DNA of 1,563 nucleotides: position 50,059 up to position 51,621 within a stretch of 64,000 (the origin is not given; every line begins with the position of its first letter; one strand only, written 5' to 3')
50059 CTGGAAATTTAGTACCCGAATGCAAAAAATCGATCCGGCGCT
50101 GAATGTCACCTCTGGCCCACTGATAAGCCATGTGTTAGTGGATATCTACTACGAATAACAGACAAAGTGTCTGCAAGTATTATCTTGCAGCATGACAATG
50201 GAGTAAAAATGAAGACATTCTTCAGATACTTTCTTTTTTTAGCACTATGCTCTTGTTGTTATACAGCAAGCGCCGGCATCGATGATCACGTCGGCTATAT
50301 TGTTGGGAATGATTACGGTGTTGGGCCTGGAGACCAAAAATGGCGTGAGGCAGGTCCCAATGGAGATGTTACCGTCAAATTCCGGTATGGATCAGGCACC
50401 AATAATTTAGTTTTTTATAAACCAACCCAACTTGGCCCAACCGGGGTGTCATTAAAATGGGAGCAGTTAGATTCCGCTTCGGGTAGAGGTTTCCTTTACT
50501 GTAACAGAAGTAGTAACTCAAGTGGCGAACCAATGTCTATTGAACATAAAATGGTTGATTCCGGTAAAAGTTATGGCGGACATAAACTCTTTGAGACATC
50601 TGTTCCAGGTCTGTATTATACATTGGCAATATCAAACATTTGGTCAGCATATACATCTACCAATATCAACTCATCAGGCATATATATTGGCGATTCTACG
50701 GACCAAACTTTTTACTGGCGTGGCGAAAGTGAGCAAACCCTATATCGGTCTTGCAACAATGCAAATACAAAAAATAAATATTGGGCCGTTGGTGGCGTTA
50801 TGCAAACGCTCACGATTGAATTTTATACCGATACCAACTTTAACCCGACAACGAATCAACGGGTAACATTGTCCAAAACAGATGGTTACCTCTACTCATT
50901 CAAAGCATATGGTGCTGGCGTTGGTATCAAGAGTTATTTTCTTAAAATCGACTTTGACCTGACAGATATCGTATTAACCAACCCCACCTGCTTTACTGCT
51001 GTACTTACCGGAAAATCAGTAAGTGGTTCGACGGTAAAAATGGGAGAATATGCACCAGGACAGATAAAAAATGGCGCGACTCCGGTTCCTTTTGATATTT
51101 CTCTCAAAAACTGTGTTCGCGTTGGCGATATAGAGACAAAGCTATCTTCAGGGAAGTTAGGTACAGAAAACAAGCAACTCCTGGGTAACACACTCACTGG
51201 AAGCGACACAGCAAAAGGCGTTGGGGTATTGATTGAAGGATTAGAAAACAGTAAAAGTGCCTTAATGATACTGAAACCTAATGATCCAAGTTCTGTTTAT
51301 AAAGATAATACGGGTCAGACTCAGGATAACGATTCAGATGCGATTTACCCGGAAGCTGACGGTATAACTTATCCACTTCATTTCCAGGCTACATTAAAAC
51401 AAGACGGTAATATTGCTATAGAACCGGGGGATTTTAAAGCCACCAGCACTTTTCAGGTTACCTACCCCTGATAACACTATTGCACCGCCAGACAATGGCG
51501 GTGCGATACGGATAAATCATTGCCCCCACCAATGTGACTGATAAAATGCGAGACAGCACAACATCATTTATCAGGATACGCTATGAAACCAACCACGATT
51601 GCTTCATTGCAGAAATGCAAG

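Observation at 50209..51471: YadC tip-adhesin candidate with length difference from the common allele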

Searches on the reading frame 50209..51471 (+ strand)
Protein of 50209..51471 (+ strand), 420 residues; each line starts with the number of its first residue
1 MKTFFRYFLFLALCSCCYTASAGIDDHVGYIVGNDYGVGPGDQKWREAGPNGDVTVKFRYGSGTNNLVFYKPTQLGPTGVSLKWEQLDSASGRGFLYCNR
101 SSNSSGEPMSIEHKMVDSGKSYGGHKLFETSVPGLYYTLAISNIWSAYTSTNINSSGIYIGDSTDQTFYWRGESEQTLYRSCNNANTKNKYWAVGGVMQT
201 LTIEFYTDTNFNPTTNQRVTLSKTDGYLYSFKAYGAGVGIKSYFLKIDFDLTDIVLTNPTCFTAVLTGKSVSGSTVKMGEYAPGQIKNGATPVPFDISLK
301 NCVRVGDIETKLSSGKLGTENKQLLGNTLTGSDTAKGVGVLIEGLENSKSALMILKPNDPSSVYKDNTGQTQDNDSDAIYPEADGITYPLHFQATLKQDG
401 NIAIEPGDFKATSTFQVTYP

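Call 7: search_protein_families(library=pfam, proteins=[window:50209-51471:+], max_evalue=1)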
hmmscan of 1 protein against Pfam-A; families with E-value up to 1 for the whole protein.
window:50209-51471:+ (420 aa): 2 families
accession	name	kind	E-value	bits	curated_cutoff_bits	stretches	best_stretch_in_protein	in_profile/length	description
PF00419.26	Fimbrial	-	1.8e-13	51.5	25.6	1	271-419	21-150/151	Fimbrial protein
PF00626.27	Gelsolin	-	0.0027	18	21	1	149-187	11-49/76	Gelsolin repeat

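Call 13: find_homologous_proteins(query=window:50209-51471:+, max_evalue=1e-20)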
Query window:50209-51471:+ (420 aa): 132 proteins with E <= 1e-20 among 4004 candidates; the best 120 are listed.
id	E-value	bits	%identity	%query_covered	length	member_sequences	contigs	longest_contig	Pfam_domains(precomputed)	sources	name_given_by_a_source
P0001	1.5e-265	899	94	100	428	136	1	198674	PF00419.27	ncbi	ncbi:fimbrial-like adhesin [Escherichia coli]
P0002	1.3e-233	793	83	100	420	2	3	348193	PF00419.27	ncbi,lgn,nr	ncbi:TPA: fimbrial-like adhesin [Escherichia coli]|nr:fimbrial-like adhesin [Escherichia coli] HBC60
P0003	1.3e-230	784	82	100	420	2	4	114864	PF00419.27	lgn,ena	-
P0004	2.1e-230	783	82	100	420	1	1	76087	PF00419.27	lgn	-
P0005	3.0e-230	782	82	100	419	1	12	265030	PF00419.27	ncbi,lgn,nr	ncbi:fimbrial-like adhesin [Escherichia coli]|nr:fimbrial-like adhesin [Escherichia coli] EEV8226060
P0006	7.7e-227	771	81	100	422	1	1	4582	PF00419.27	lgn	-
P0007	3.2e-221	753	78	100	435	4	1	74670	PF00419.27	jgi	jgi:type 1 fimbria pilin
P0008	4.0e-221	752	80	100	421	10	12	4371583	PF00419.27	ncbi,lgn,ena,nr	ncbi:fimbrial-like adhesin [Escherichia coli]|nr:fimbrial-like adhesin [Escherichia coli] EJZ1815318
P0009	2.0e-220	750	78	100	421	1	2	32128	PF00419.27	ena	-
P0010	3.4e-219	746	77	100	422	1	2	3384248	PF00419.27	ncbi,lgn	-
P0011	3.7e-219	746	77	100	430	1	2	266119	PF00419.27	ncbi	ncbi:TPA: fimbrial-like adhesin [Escherichia coli]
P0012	5.2e-219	745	78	100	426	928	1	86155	PF00419.27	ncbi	ncbi:TPA: fimbrial-like adhesin [Escherichia coli]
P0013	7.3e-219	745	77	100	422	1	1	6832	PF00419.27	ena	-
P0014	7.7e-219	745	78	100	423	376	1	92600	PF00419.27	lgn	-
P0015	7.8e-219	745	77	100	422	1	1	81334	PF00419.27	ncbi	-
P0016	2.2e-218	743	77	100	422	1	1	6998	PF00419.27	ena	-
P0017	2.3e-218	743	77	100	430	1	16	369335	PF00419.27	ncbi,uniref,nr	ncbi:fimbrial-like adhesin [Escherichia coli]|uniref:fimbrial-like adhesin n=1 Tax=Escherichia coli 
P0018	2.3e-218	743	77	100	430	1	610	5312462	PF00419.27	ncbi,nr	ncbi:fimbrial-like adhesin [Escherichia coli]|nr:fimbrial-like adhesin [Escherichia coli] EFO2210017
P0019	2.8e-218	743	77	100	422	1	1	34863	PF00419.27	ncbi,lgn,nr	ncbi:TPA: fimbrial-like adhesin [Escherichia coli]|nr:fimbrial-like adhesin [Escherichia coli]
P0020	2.9e-218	743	77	100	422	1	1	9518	PF00419.27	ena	-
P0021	3.3e-218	743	77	100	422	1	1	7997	PF00419.27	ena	-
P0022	4.1e-218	742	77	100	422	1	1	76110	PF00419.27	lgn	-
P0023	4.1e-218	742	77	100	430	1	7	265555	PF00419.27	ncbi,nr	ncbi:TPA: fimbrial-like adhesin [Escherichia coli]|nr:fimbrial-like adhesin [Escherichia coli]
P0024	4.3e-218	742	77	100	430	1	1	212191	PF00419.27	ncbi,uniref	ncbi:fimbrial-like adhesin [Escherichia coli]|uniref:fimbrial-like adhesin n=1 Tax=Escherichia coli 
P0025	4.3e-218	742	77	100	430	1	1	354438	PF00419.27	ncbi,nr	ncbi:fimbrial-like adhesin [Escherichia coli]|nr:fimbrial-like adhesin [Escherichia coli]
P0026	5.0e-218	742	80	100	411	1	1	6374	PF00419.27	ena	-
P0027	5.5e-218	742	77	100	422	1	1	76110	PF00419.27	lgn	-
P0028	5.8e-218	742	77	100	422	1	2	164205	PF00419.27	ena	-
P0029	6.5e-218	742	77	100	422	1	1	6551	PF00419.27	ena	-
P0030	6.8e-218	742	77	100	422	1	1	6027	PF00419.27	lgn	-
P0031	7.2e-218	742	77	100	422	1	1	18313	PF00419.27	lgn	-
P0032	7.6e-218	742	77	100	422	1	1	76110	PF00419.27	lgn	-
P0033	7.6e-218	742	77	100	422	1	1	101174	PF00419.27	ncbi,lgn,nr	ncbi:fimbrial-like adhesin [Escherichia coli]|nr:fimbrial-like adhesin [Escherichia coli]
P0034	7.9e-218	741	77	100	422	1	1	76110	PF00419.27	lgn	-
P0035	8.5e-218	741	77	100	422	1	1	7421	PF00419.27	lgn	-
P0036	8.6e-218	741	77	100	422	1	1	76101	PF00419.27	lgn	-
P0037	8.7e-218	741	77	100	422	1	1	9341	PF00419.27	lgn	-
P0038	9.1e-218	741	77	100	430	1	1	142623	PF00419.27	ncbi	ncbi:TPA: fimbrial-like adhesin [Escherichia coli]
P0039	9.2e-218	741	77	100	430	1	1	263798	PF00419.27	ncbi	ncbi:fimbrial-like adhesin [Escherichia coli]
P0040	1.0e-217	741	77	100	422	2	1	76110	PF00419.27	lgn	-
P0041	1.0e-217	741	77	100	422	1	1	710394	PF00419.27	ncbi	-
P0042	1.1e-217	741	77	100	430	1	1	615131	PF00419.27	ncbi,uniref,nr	ncbi:fimbrial-like adhesin [Escherichia coli]|uniref:fimbrial-like adhesin n=2 Tax=Escherichia coli 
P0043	1.1e-217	741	77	100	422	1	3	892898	PF00419.27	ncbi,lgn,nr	ncbi:TPA: fimbrial-like adhesin [Escherichia coli]|nr:fimbrial adhesin [Escherichia coli KTE16] HAL6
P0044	1.1e-217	741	77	100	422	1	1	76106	PF00419.27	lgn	-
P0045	1.2e-217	741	77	100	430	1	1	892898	PF00419.27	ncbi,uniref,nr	ncbi:fimbrial-like adhesin [Escherichia coli]|uniref:fimbrial-like adhesin n=1 Tax=Escherichia coli 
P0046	1.2e-217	741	77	100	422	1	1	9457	PF00419.27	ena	-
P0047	1.3e-217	741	77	100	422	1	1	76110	PF00419.27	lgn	-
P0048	1.3e-217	741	77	100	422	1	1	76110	PF00419.27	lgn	-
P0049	1.4e-217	741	77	100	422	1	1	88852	PF00419.27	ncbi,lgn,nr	ncbi:fimbrial-like adhesin [Escherichia coli]|nr:fimbrial-like adhesin [Escherichia coli]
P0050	1.4e-217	741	77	100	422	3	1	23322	PF00419.27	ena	-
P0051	1.7e-217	740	77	100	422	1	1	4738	PF00419.27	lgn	-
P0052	2.0e-217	740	77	100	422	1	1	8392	PF00419.27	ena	-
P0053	2.3e-217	740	77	100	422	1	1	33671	PF00419.27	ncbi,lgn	ncbi:fimbrial-like adhesin [Escherichia coli]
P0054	2.4e-217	740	77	100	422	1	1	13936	PF00419.27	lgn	-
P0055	2.5e-217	740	77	100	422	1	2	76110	PF00419.27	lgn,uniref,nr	uniref:Fimbrial-like adhesin n=1 Tax=Escherichia coli TaxID=562 RepID=A0AAN4F6Z9_ECOLX|nr:fimbrial-l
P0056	2.6e-217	740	77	100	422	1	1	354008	PF00419.27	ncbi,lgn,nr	ncbi:TPA: fimbrial-like adhesin [Escherichia coli]|nr:fimbrial-like adhesin [Escherichia coli]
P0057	2.7e-217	740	77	100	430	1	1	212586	PF00419.27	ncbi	ncbi:fimbrial-like adhesin [Escherichia coli]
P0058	2.7e-217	740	77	100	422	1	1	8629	PF00419.27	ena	-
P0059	3.3e-217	739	77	100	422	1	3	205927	PF00419.27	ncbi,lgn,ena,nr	ncbi:fimbrial-like adhesin [Escherichia coli]|nr:fimbrial-like adhesin [Escherichia coli]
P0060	3.5e-217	739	77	100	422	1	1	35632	PF00419.27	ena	-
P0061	4.0e-217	739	77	100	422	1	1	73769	PF00419.27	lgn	-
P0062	4.8e-217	739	77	100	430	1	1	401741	PF00419.27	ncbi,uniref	ncbi:fimbrial-like adhesin [Escherichia coli]|uniref:fimbrial-like adhesin n=1 Tax=Escherichia coli 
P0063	6.6e-217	738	77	100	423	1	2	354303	PF00419.27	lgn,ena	-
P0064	1.5e-216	737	77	100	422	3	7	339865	PF00419.27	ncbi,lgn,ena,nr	ncbi:TPA: fimbrial-like adhesin [Escherichia coli]|nr:fimbrial-like adhesin [Escherichia coli] HAZ36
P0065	7.6e-216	735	76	100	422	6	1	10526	PF00419.27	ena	-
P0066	3.0e-209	713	75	100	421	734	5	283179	PF00419.27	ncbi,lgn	-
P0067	2.1e-201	687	75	100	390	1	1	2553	PF00419.27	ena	-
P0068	3.5e-201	687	74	100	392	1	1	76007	PF00419.27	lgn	-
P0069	2.7e-199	680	72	100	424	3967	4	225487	PF00419.27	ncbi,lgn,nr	ncbi:TPA: fimbrial-like adhesin [Escherichia coli]|nr:fimbrial-like adhesin [Escherichia coli] HBQ42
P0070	9.4e-187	639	79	83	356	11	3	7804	PF00419.27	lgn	-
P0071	9.9e-186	636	70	100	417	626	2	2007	PF00419.27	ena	-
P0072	1.4e-181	622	76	87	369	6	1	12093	PF00419.27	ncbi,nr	ncbi:TPA: fimbrial-like adhesin, partial [Escherichia coli]|nr:fimbrial-like adhesin [Escherichia co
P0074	1.3e-174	599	68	95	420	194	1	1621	PF00419.27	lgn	-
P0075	4.7e-170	584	66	100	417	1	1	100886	PF00419.27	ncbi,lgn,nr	ncbi:TPA: fimbrial-like adhesin [Escherichia coli]|nr:fimbrial-like adhesin [Escherichia coli]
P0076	1.0e-164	566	76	79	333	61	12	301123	PF00419.27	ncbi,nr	ncbi:TPA: fimbrial-like adhesin, partial [Escherichia coli]|nr:fimbrial-like adhesin [Escherichia co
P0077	2.5e-162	559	62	100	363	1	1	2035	PF00419.27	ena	-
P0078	2.2e-159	549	78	75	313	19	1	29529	PF00419.27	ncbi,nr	ncbi:fimbrial-like adhesin, partial [Escherichia coli]|nr:fimbrial-like adhesin [Escherichia coli]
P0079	4.5e-157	541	78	74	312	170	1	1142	PF00419.27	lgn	-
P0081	7.2e-154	531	60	100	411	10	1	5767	PF00419.27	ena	-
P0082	3.9e-153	528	59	100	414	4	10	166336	PF00419.27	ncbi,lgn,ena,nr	ncbi:fimbrial-like adhesin [Escherichia coli]|nr:fimbrial-like adhesin [Escherichia coli] EII9936987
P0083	2.6e-151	522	59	100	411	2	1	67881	PF00419.27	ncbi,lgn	ncbi:fimbrial-like adhesin [Escherichia coli]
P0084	4.1e-151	522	59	100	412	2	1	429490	PF00419.27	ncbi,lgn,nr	ncbi:fimbrial-like adhesin [Escherichia sp. E10V10]|nr:fimbrial-like adhesin [Escherichia sp. E10V10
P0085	8.3e-151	521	59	100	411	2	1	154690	PF00419.27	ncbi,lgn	-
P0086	8.8e-151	521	59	100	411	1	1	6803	PF00419.27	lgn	-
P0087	1.1e-150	520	59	100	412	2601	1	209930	PF00419.27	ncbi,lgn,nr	ncbi:fimbrial protein [Escherichia coli]|nr:fimbrial protein [Escherichia coli]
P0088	6.8e-150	518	59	100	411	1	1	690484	PF00419.27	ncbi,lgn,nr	ncbi:TPA: fimbrial-like adhesin [Escherichia coli]|nr:fimbrial-like adhesin [Escherichia coli]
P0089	8.3e-146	504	59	100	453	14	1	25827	PF00419.27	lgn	-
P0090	9.7e-145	501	58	97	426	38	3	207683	PF00419.27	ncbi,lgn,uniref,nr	ncbi:fimbrial-like adhesin [Escherichia coli]|uniref:fimbrial-like adhesin n=1 Tax=Escherichia coli 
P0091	3.8e-144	499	58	100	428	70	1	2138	PF00419.27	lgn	-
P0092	1.4e-143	497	59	100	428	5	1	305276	PF00419.27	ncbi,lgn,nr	ncbi:fimbrial-like adhesin [Escherichia fergusonii]|nr:fimbrial-like adhesin [Escherichia fergusonii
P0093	4.3e-140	485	58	100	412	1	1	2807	PF00419.27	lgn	-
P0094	6.4e-140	485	57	100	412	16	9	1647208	PF00419.27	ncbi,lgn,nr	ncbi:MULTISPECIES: fimbrial-like adhesin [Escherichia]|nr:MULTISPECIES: fimbrial-like adhesin [Esche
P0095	1.9e-138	480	72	74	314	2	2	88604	PF00419.27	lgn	-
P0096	2.7e-138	479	57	100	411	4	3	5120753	PF00419.27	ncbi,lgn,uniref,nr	ncbi:fimbrial-like adhesin [Escherichia sp. E4742]|uniref:fimbrial-like adhesin n=1 Tax=Escherichia 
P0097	2.4e-135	470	58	97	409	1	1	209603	PF00419.27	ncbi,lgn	ncbi:TPA: fimbrial-like adhesin [Escherichia coli]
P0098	4.2e-135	469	57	100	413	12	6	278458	PF00419.27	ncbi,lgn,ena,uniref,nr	ncbi:MAG: fimbrial-like adhesin [Escherichia coli]|uniref:fimbrial-like adhesin n=1 Tax=Escherichia 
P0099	1.1e-129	451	58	89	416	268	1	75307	PF00419.27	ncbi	ncbi:fimbrial-like adhesin [Escherichia coli]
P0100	9.4e-127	441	54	100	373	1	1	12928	PF00419.27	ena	-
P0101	1.2e-126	441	54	100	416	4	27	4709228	PF00419.27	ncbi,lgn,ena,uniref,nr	ncbi:fimbrial-like adhesin [Escherichia coli]|uniref:fimbrial-like adhesin n=1 Tax=Escherichia coli 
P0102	1.4e-126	441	60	81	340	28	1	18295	PF00419.27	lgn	-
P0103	2.8e-119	417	82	55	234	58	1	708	PF00419.27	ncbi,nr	ncbi:fimbrial-like adhesin, partial [Escherichia coli]|nr:fimbrial-like adhesin [Escherichia coli]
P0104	4.6e-119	416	50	100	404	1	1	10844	PF00419.27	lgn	-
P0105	1.8e-118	414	63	72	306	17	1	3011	PF00419.27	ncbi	ncbi:fimbrial-like adhesin, partial [Escherichia coli]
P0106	1.2e-114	402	50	100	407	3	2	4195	PF00419.27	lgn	-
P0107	1.2e-114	402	51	100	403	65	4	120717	PF00419.27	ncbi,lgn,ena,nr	ncbi:TPA: fimbrial-like adhesin [Escherichia coli]|nr:fimbrial-like adhesin [Escherichia coli]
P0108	1.3e-114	401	48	100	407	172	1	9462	PF00419.27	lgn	-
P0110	4.5e-106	373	48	100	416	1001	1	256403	PF00419.27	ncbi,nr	ncbi:TPA: fimbrial-like adhesin [Escherichia coli]|nr:fimbrial-like adhesin [Escherichia coli] HAM65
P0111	4.6e-98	347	46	100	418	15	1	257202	PF00419.27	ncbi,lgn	ncbi:fimbrial-like adhesin [Escherichia coli]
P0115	2.8e-68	249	40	89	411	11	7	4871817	PF00419.27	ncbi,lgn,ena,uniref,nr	ncbi:fimbrial protein [Pseudocitrobacter faecalis]|uniref:Type 1 fimbria pilin n=1 Tax=Pseudocitroba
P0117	8.8e-58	214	39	89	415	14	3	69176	PF00419.27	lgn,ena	-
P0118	3.9e-57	212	37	100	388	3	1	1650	PF00419.27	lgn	-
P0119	2.5e-55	206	35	99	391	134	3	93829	PF00419.27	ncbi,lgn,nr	ncbi:fimbrial protein [Salmonella enterica]|nr:fimbrial protein [Salmonella enterica] EBG4349672.1 f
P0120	1.7e-54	203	35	99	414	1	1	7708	PF00419.27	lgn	-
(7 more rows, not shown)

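Call 40: search_solved_structures(query=window:50209-51468:+, max_evalue=1)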
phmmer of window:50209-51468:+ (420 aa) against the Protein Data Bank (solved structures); distinct sequences matched with E-value up to 1: 7.
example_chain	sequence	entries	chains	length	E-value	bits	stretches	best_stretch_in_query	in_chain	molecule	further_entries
6h1x_A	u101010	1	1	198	0.2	13.7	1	125-162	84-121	Putative fimbrial adhesin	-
7mzo_A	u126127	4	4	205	0.21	13.6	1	125-162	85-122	Fimbrial adhesin UcaD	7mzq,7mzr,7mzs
6h2l_A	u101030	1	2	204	0.21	13.6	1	125-162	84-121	Putative fimbrial adhesin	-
1pdk_B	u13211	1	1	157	0.45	12.5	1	328-419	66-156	PROTEIN (PROTEIN PAPK)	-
7lhg_K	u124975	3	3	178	0.56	12.2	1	329-419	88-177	Fimbrial adapter PapK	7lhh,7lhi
3nff_B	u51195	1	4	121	0.76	11.8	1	292-368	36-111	RNA polymerase I subunit A34.5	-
3nfg_B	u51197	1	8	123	0.8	11.7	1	292-368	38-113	DNA-directed RNA polymerase I subunit RPA34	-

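Call 45: predict_structure(alignment_id=A1)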
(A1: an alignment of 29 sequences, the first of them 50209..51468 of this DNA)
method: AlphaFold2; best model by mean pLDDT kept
length: 420 residues; sequences in the alignment: 29
mean_pLDDT: 86.2   pTM: 0.72
mean pLDDT of the five models: 86.2, 85.2, 84.4, 83.9, 82.9
residues with pLDDT >= 90: 236; 70-90: 139; 50-70: 35; < 50: 10
segments of 3 or more residues with pLDDT < 50: 17-23, 373-375
pLDDT, mean of each block of 10 residues (from residue 1): 75 54 64 86 65 93 73 87 92 93 90 97 96 95 90 90 91 74 81 92 93 81 95 92 94 80 87 93 89 94 83 95 94 93 93 95 85 55 71 96 94 90
secondary structure, 60 per line:
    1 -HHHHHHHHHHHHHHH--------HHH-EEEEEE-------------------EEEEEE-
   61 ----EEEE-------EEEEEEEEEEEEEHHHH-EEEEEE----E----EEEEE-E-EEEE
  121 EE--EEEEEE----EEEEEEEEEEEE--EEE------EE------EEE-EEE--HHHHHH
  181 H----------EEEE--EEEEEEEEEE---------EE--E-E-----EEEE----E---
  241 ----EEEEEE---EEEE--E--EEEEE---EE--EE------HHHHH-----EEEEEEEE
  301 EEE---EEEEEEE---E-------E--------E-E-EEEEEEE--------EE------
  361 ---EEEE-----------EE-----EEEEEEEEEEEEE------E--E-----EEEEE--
elements in order: H2-16 E29-34 E54-59 E65-68 E76-88 H89-92 E94-99 E109-113 E117-122 E125-130 E135-146 E149-151 E166-168 E170-172 H175-181 E192-195 E198-207 E229-232 E245-250 E254-257 E263-267 H283-287 E293-303 E307-313 E338-344 E364-367 E386-398 E414-418

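Call 47: fold_search(model_id=the predicted structure, library=pdb)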
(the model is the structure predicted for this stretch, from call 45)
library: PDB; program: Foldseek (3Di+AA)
matches with E <= 10: 706; with E <= 0.001: 88
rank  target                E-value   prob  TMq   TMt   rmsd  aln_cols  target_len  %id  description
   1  1qun_B                2.2e-09  1.00  0.26  0.37  13.4       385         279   12  X-RAY STRUCTURE OF THE FIMC-FIMH CHAPERONE ADHESIN COMPLEX FROM UROPATHOGENIC E.COLI (released 1999-08-31)
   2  1kiu_B                1.2e-08  1.00  0.26  0.37  12.7       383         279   10  FimH adhesin Q133N mutant-FimC chaperone complex with methyl-alpha-D-mannose (released 2002-06-05)
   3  5jr4_A                1.3e-08  1.00  0.25  0.36  15.9       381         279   12  Crystal structure of FimH A27V/V163A from E. coli UTI89 bound to FimG N-terminal extension (released 2017-02-22)
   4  5cyl_C                5.2e-08  1.00  0.40  0.45  10.4       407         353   14  Crystal structure of the CupB6 tip adhesin from Pseudomonas aeruginosa (released 2016-10-05)
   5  9iug_A                6.2e-08  1.00  0.28  0.68   3.9       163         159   20  Cryo-EM structure of the type I pilus from enterotoxigenic Escherichia coli (released 2025-05-28)
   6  3rfz_A                1.8e-07  1.00  0.26  0.36  13.0       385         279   11  Crystal structure of the FimD usher bound to its cognate FimC:FimH substrate (released 2011-06-01)
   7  8psv_A                2.9e-07  1.00  0.28  0.68   4.0       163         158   20  2.7 A cryo-EM structure of in vitro assembled type 1 pilus rod (released 2024-04-10)
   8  9fwz_E                3.8e-07  1.00  0.28  0.75   4.1       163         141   21  Cryo-EM structure of the type 1 pilus assembly platform as part of the FimA-bound chaperone-usher pilus complex (Local (released 2025-06-04)
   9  5jqi_B                4.8e-07  1.00  0.24  0.35  13.4       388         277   12  Crystal structure of FimH A62S from E. coli UTI89 bound to FimG N-terminal extension (released 2017-02-22)
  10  9fx0_F                5.7e-07  1.00  0.28  0.78   4.4       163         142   22  Cryo-EM structure of the type 1 pilus tip-to-rod transition (released 2025-06-04)
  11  5cyl_H                5.7e-07  1.00  0.40  0.45   8.3       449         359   14  Crystal structure of the CupB6 tip adhesin from Pseudomonas aeruginosa (released 2016-10-05)
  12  7szo_H                6.7e-07  1.00  0.25  0.36  14.4       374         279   11  Structure of a bacterial fimbrial tip containing FocH (released 2021-12-29)
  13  5cyl_E                7.5e-07  1.00  0.40  0.45   8.2       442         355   13  Crystal structure of the CupB6 tip adhesin from Pseudomonas aeruginosa (released 2016-10-05)
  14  3jwn_E                8.4e-07  1.00  0.28  0.69   4.2       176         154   16  Complex of FimC, FimF, FimG and FimH (released 2010-06-16)
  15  6k73_C                1.2e-06  1.00  0.24  0.30  14.0       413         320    9  Chaperone-tip adhesin complex is vital for synergistic activation of CFA/I fimbriae biogenesis (released 2020-06-10)
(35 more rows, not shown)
